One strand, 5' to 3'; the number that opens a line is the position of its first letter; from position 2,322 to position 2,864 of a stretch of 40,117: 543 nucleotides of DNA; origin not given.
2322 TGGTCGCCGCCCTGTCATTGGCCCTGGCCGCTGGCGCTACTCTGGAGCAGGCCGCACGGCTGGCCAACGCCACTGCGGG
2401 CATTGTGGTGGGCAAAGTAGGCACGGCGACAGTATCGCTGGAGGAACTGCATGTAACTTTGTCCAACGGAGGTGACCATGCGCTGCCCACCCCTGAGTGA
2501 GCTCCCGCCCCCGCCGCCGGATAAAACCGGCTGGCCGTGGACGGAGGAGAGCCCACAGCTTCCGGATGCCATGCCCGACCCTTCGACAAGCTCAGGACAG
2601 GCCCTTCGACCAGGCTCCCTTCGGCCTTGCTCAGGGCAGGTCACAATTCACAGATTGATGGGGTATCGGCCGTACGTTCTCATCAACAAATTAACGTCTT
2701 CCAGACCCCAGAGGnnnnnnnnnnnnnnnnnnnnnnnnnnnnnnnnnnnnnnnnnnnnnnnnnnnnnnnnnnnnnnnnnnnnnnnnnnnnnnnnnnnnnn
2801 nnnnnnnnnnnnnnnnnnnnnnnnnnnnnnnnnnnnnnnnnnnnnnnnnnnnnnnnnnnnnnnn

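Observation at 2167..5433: Accessory insert bracketed by three diverged copies of one GT2 gene start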

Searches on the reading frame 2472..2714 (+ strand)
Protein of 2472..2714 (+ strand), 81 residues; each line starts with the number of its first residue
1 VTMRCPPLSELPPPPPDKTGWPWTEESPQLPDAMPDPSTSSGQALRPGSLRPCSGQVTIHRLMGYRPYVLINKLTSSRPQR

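Call 73: find_encoding_contigs(protein=window:2472-2714:+, flank=10000, max_places=5)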
Protein window:2472-2714:+ (81 aa): no gene with exactly this product is on record in the collection.
